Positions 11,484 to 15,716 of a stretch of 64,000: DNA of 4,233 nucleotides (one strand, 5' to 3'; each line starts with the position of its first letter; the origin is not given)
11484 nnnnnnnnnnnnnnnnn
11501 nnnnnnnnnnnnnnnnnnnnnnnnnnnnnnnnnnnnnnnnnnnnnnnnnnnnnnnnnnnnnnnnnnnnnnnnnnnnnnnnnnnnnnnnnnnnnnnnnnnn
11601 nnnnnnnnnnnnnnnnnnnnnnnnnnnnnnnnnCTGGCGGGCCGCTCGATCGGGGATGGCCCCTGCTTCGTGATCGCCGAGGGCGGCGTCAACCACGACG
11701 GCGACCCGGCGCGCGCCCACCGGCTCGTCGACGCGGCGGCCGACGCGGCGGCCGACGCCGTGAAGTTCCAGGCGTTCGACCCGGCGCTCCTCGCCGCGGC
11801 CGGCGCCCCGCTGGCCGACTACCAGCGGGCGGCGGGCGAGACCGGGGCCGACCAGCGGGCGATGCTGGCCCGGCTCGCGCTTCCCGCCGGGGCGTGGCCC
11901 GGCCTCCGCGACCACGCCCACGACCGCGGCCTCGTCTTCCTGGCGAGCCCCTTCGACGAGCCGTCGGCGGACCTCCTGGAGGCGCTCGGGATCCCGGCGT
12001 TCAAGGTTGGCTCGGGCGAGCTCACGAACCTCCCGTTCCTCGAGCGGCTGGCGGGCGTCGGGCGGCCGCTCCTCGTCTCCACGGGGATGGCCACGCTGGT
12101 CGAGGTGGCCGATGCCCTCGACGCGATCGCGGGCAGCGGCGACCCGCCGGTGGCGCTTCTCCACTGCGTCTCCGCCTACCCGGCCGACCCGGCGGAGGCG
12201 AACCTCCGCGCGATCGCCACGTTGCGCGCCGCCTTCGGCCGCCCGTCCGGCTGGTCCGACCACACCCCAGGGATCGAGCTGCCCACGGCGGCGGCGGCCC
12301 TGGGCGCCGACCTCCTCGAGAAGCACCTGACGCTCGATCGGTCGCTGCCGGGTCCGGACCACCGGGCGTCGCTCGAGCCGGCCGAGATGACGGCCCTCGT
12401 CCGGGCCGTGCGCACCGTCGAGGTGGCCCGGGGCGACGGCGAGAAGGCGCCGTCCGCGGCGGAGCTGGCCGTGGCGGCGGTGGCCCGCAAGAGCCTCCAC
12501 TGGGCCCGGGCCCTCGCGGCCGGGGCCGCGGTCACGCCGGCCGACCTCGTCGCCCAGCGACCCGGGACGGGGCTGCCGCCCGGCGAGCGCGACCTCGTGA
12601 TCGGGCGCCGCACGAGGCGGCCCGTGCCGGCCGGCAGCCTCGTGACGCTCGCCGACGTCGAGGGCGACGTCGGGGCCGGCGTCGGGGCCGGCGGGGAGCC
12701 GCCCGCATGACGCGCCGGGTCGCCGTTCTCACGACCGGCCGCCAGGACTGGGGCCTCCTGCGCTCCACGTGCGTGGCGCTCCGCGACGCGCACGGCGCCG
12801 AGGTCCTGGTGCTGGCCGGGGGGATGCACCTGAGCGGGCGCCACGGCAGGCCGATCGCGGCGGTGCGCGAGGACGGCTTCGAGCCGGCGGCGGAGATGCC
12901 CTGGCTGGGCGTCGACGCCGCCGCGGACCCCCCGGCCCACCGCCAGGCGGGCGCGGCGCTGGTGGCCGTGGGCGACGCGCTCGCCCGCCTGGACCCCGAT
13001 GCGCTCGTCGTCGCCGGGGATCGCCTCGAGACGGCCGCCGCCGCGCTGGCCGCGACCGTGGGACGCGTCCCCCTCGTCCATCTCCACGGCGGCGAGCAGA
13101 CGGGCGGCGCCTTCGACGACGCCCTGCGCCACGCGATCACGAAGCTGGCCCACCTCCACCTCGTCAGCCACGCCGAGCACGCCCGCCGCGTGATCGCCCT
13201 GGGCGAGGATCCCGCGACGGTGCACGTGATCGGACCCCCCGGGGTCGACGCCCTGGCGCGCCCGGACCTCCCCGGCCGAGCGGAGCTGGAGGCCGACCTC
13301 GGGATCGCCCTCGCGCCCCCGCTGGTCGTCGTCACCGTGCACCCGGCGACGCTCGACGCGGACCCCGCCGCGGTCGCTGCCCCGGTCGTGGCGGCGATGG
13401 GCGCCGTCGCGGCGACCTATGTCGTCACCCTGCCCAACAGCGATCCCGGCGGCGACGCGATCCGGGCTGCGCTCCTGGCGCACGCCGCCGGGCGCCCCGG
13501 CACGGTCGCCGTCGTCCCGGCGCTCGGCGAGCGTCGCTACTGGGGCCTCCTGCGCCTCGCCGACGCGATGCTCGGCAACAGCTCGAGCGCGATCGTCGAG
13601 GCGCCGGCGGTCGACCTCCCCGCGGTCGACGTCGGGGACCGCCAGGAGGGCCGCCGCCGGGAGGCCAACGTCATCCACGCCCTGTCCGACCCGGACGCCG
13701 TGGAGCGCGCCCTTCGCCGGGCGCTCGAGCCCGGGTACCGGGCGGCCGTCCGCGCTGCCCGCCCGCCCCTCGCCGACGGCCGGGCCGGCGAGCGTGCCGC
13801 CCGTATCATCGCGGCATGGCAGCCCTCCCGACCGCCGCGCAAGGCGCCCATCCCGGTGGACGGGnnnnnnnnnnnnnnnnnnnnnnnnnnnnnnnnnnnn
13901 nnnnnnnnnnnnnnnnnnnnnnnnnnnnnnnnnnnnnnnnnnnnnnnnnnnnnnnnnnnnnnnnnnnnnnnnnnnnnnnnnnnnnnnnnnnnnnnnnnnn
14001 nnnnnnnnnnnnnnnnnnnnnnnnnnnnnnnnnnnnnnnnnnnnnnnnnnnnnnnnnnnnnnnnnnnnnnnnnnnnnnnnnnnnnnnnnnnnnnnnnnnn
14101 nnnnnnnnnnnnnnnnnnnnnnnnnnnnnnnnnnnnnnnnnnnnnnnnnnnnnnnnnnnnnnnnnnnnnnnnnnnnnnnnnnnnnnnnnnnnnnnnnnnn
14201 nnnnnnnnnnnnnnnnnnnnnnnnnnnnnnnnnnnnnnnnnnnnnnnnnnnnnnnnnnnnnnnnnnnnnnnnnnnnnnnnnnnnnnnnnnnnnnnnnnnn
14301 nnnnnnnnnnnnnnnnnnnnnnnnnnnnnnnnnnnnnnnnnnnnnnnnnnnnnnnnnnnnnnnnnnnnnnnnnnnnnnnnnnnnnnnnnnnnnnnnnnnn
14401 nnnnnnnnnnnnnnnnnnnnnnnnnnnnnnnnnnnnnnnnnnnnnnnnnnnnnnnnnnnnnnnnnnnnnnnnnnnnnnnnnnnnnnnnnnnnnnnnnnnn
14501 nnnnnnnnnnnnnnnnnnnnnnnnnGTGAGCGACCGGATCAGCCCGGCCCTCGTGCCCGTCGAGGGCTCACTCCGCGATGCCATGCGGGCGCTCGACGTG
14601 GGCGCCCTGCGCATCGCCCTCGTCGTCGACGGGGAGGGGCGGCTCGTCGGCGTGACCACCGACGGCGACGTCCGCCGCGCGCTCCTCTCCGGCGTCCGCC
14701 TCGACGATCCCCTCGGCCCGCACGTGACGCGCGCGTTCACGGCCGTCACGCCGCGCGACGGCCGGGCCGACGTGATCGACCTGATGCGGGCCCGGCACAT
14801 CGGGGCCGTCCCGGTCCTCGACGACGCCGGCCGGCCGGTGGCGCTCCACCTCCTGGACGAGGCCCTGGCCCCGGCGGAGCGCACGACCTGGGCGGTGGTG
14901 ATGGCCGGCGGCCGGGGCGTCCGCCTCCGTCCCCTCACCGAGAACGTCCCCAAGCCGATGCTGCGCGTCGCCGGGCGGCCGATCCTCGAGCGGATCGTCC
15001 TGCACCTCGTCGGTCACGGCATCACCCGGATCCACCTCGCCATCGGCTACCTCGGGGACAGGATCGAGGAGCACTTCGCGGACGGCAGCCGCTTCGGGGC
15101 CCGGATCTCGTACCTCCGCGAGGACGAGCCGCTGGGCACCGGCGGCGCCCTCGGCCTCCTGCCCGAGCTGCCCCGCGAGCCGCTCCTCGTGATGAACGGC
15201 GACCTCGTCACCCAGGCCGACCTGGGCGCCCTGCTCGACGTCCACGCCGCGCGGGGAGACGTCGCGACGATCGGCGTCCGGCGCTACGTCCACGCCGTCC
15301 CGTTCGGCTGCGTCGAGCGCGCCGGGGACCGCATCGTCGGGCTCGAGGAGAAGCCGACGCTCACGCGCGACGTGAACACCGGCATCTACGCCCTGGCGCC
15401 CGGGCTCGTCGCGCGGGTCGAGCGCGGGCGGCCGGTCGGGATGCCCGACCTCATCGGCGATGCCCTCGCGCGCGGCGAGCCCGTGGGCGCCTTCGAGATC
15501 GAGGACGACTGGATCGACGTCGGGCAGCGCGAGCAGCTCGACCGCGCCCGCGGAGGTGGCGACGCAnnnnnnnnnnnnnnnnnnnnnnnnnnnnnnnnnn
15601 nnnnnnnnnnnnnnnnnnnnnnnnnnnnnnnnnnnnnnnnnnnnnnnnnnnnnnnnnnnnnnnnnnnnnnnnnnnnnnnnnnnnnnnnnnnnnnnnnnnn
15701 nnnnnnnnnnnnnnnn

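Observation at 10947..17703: Complete, translationally coupled nonulosonic acid (legionaminic-acid-type) biosynthesis module in a high-GC Gram-positive-like genome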

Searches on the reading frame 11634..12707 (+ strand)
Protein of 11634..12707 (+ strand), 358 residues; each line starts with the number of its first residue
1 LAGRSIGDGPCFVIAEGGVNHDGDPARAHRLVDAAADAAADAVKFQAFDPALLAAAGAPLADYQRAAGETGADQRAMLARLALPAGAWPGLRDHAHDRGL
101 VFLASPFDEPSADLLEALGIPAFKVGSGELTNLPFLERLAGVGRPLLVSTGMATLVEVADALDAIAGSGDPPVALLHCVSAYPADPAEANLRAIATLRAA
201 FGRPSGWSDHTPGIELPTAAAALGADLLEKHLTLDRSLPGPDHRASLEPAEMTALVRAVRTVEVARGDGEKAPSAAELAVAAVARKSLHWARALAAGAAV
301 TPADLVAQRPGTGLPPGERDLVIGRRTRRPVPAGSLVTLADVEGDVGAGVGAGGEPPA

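Call 53: search_solved_structures(query=window:11634-12707:+, max_evalue=1e-10, show_alignments=5)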
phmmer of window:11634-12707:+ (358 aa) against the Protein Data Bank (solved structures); distinct sequences matched with E-value up to 1e-10: 8.
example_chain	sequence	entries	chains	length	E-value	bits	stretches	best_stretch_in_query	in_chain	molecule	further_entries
1vli_A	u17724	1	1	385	1.6e-54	188.9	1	2-278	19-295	Spore coat polysaccharide biosynthesis protein spsE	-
6ncs_A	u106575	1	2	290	2.2e-49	172.1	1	7-278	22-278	N-acetylneuraminic acid (Sialic acid) synthetase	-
1xuu_A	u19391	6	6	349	1.7e-38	136.2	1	3-342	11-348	polysialic acid capsule biosynthesis protein SiaC | N-acetylneuraminate synthase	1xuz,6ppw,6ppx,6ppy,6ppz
4ipj_A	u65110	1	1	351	4.6e-38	134.8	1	3-342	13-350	Polysialic acid capsule biosynthesis protein SiaC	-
8h2c_A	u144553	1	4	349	5.4e-38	134.6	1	8-338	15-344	Pseudaminic acid synthase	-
4ipi_A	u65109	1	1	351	1.2e-37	133.5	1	3-342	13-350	Polysialic acid capsule biosynthesis protein SiaC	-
2wqp_A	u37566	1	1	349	4.3e-37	131.6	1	3-342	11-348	POLYSIALIC ACID CAPSULE BIOSYNTHESIS PROTEIN SIAC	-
3g8r_A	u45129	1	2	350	3.2e-22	82.7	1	99-343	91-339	Probable spore coat polysaccharide biosynthesis protein E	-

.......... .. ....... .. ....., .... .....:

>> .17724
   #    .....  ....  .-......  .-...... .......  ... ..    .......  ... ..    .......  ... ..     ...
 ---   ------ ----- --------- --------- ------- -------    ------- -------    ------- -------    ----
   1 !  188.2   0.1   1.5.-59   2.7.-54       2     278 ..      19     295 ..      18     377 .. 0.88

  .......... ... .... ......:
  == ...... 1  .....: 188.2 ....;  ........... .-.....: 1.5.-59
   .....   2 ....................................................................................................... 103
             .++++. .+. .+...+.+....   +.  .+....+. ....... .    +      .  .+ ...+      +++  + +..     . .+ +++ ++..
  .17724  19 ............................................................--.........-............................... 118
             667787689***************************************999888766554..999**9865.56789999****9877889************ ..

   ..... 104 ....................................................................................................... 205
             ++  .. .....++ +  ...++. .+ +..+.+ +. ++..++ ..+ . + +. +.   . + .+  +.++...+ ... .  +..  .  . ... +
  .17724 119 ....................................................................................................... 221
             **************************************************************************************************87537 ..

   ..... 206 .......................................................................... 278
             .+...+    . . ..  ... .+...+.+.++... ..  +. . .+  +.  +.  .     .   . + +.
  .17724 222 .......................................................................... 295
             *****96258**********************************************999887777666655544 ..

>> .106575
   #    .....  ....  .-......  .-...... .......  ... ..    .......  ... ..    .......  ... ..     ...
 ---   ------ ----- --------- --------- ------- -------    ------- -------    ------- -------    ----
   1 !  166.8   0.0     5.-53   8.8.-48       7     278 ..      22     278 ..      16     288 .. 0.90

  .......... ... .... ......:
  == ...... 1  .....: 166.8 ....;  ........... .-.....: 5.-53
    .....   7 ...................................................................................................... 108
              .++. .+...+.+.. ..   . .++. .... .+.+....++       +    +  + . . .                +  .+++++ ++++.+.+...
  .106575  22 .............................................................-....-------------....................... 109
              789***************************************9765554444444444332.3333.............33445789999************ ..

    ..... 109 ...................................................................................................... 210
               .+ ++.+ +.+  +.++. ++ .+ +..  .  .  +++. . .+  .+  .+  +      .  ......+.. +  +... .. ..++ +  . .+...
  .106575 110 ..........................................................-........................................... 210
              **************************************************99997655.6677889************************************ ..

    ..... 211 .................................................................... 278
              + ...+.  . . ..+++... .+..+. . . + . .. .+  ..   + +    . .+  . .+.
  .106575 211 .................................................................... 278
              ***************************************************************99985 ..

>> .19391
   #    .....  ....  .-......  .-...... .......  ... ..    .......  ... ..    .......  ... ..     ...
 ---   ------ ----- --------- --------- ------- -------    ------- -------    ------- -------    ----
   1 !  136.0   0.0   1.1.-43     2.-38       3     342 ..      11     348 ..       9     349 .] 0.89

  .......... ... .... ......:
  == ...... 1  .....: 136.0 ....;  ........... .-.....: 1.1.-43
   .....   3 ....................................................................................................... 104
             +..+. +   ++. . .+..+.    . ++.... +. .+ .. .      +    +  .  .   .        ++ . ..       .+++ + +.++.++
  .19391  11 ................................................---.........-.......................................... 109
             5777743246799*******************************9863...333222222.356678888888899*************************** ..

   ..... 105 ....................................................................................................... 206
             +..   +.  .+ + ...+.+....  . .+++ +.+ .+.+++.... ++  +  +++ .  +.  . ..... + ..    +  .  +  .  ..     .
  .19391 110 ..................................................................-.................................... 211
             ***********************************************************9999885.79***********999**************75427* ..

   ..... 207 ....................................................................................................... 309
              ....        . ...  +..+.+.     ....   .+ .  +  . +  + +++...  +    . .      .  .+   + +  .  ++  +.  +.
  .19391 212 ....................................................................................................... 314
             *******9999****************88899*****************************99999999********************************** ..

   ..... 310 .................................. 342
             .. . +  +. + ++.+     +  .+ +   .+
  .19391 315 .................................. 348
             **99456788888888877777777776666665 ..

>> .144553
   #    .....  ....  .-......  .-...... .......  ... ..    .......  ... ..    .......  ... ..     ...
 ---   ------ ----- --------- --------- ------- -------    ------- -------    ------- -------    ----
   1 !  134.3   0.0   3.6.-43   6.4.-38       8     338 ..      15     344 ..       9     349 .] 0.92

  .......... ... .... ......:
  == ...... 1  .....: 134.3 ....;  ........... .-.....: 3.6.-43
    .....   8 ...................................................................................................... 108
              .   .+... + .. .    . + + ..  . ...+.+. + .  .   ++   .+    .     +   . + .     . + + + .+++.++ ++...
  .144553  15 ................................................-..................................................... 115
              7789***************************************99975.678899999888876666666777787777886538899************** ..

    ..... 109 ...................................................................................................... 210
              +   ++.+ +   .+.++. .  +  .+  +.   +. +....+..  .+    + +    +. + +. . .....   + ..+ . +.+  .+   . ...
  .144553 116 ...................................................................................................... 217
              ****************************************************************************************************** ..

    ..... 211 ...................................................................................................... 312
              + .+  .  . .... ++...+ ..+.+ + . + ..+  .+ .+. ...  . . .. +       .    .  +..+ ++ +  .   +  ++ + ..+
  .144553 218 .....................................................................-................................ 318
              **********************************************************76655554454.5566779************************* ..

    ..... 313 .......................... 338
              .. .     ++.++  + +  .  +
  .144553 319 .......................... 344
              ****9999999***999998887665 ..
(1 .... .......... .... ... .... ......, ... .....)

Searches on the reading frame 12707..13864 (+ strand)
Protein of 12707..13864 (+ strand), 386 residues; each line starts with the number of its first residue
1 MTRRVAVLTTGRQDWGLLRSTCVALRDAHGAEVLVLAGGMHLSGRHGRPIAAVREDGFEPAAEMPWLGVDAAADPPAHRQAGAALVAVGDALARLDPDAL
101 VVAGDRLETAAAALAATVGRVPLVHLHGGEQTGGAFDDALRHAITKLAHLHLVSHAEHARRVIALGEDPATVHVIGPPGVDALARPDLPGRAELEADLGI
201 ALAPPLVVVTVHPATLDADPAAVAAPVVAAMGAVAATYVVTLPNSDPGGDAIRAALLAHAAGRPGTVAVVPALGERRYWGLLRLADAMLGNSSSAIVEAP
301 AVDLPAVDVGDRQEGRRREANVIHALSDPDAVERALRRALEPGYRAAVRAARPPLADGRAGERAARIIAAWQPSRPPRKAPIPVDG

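Call 6: search_protein_families(library=pfam, proteins=[window:12707-13864:+], max_evalue=0.01)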
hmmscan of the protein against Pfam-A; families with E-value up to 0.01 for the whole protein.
window:12707-13864:+ (386 aa): 1 family
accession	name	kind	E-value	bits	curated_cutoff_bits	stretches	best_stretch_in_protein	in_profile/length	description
PF02350.25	Epimerase_2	-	4.2e-61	207.2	30.6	1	25-368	3-346/347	UDP-N-acetylglucosamine 2-epimerase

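Call 9: search_protein_families(library=ncbifam, proteins=[window:12707-13864:+], max_evalue=0.00001)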
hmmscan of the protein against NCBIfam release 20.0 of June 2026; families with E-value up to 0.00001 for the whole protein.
window:12707-13864:+ (386 aa): 2 families
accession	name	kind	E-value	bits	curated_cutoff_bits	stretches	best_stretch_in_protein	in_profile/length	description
TIGR03568.1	NeuC_NnaA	equivalog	5e-97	325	235.9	1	3-368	1-365/365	UDP-N-acetylglucosamine 2-epimerase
TIGR00236.1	wecB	equivalog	9.7e-10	38.1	210.15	1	81-368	71-362/366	non-hydrolyzing UDP-N-acetylglucosamine 2-epimerase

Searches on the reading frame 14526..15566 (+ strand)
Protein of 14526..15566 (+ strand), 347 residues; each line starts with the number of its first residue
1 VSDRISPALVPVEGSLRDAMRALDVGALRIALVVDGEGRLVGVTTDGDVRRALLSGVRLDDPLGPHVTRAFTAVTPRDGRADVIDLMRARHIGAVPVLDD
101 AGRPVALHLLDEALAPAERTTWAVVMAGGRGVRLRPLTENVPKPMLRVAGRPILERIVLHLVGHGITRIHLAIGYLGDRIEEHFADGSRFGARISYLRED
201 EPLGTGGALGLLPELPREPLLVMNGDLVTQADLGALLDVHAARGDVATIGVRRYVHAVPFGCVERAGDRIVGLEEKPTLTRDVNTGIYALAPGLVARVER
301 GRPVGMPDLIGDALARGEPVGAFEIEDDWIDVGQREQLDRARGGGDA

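Call 6: search_protein_families(library=pfam, proteins=[window:14526-15566:+], max_evalue=0.01)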
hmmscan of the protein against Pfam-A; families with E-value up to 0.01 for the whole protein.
window:14526-15566:+ (347 aa): 3 families
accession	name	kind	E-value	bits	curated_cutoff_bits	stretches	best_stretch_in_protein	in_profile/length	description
PF00483.29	NTP_transferase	-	1.5e-32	113.6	21.2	1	123-338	2-235/245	Nucleotidyl transferase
PF00571.33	CBS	-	3.7e-12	46.8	24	2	7-54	9-56/57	CBS domain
PF12804.13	NTP_transf_3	-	1.7e-09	38.5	27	1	123-265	1-136/160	MobA-like NTP transferase domain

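Call 9: search_protein_families(library=ncbifam, proteins=[window:14526-15566:+], max_evalue=0.00001)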
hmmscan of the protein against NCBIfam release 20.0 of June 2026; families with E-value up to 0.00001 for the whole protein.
window:14526-15566:+ (347 aa): 28 families (the best 25 are shown)
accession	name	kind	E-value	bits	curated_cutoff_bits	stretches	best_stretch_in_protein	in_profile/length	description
NF052502.1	man1P_GTase_Rv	exception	8.9e-41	139.9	440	1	123-339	3-224/352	mannose-1-phosphate guanylyltransferase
TIGR03992.1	Arch_glmU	subfamily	1.2e-38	133.1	292.1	1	123-334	3-216/393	bifunctional sugar-1-phosphate nucleotidylyltransferase/acetyltransferase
NF045761.1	NAMPUrTaseMurU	equivalog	1.1e-34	120.3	250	1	123-341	3-223/226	N-acetylmuramate alpha-1-phosphate uridylyltransferase MurU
NF041313.1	UDPGP_AglF_Halo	equivalog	3e-28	98.9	400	1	123-341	3-230/234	UTP--glucose-1-phosphate uridylyltransferase AglF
TIGR01208.1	rmlA_long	equivalog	2.2e-24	86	320.25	1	123-339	2-228/353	glucose-1-phosphate thymidylyltransferase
NF049965.1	GlMnHpPGnyltfHddC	equivalog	7.4e-21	74.8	300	1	123-292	3-169/221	D-glycero-D-manno-heptose 1-phosphate guanosyltransferase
TIGR02623.1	G1P_cyt_trans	equivalog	8.3e-16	58.2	300.25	1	123-186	3-66/255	glucose-1-phosphate cytidylyltransferase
NF045697.1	MurNAcPUrMurU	equivalog_domain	2e-13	50.3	370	1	124-252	1-130/229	N-acetylmuramate alpha-1-phosphate uridylyltransferase MurU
NF041173.1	Sug_nt_acttase_Thmprot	equivalog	2.8e-12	46.3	600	1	123-334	3-216/405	bifunctional sugar-1-phosphate nucleotidylyltransferase/acetyltransferase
TIGR01173.1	glmU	equivalog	1.2e-11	44.2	366.85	1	123-290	3-172/452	bifunctional UDP-N-acetylglucosamine diphosphorylase/glucosamine-1-phosphate N-acetyltransferase GlmU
NF010935.0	PRK14355.1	equivalog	1.7e-11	43.4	718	1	122-296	5-184/459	bifunctional UDP-N-acetylglucosamine diphosphorylase/glucosamine-1-phosphate N-acetyltransferase GlmU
TIGR00393.1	kpsF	subfamily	2.1e-11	43.9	203.7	1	13-103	172-262/268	KpsF/GutQ family sugar-phosphate isomerase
TIGR02091.1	glgC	equivalog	7.7e-11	41.6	424.9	1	122-190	2-71/364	glucose-1-phosphate adenylyltransferase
TIGR01207.1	rmlA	equivalog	1.2e-10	41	360.65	1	124-288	3-173/286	glucose-1-phosphate thymidylyltransferase RfbA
NF008581.0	PRK11543.1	equivalog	5e-10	38.9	481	1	10-104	212-306/321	arabinose-5-phosphate isomerase GutQ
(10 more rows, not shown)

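Call 19: search_solved_structures(query=window:14526-15566:+, max_evalue=0.00001)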
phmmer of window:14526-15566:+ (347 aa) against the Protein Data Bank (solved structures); distinct sequences matched with E-value up to 0.00001: 54.
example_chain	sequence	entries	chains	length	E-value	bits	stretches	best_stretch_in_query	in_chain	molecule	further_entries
7d72_K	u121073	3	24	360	7e-28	100.9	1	123-336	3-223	Mannose-1-phosphate guanyltransferase beta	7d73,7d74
4y7t_A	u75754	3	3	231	7.3e-28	100.9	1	123-341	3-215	Nucleotidyl transferase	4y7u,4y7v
8hhd_A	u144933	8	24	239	6.3e-27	97.8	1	122-339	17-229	Nucleotidyl transferase | N-acetylmuramate alpha-1-phosphate uridylyltransferase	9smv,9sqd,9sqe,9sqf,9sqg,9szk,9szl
8x7s_B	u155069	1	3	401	2.2e-26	96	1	113-335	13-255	UTP--glucose-1-phosphate uridylyltransferase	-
7whr_B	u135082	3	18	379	2.4e-24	89.3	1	122-336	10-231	Nucleotidyl transferase family protein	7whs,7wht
7x8j_A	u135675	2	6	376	8.7e-23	84.2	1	123-335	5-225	Mannose-1-phosphate guanylyltransferase 1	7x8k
8yre_D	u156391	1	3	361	8.7e-23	84.2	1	123-335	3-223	Mannose-1-phosphate guanylyltransferase 1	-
5xhw_A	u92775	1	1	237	6.4e-18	68.2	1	123-268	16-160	Putative 6-deoxy-D-mannoheptose pathway protein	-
6jq8_A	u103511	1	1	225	7.3e-18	68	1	124-291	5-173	Putative 6-deoxy-D-mannoheptose pathway protein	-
1tzf_A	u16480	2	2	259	2.1e-13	53.4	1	122-310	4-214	Glucose-1-phosphate cytidylyltransferase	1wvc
7d72_A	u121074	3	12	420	1e-12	51.1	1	123-294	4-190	Mannose-1-phosphate guanyltransferase alpha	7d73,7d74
8yre_A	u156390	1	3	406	5.5e-11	45.4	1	118-295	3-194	ADP-glucose pyrophosphorylase family protein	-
3hl3_A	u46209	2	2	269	9.5e-11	44.6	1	123-341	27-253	Glucose-1-phosphate thymidylyltransferase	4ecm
6n0u_A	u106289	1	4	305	3.6e-10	42.7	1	123-288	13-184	Glucose-1-phosphate thymidylyltransferase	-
1lvw_A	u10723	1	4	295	5.4e-10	42.1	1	123-289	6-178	glucose-1-phosphate thymidylyltransferase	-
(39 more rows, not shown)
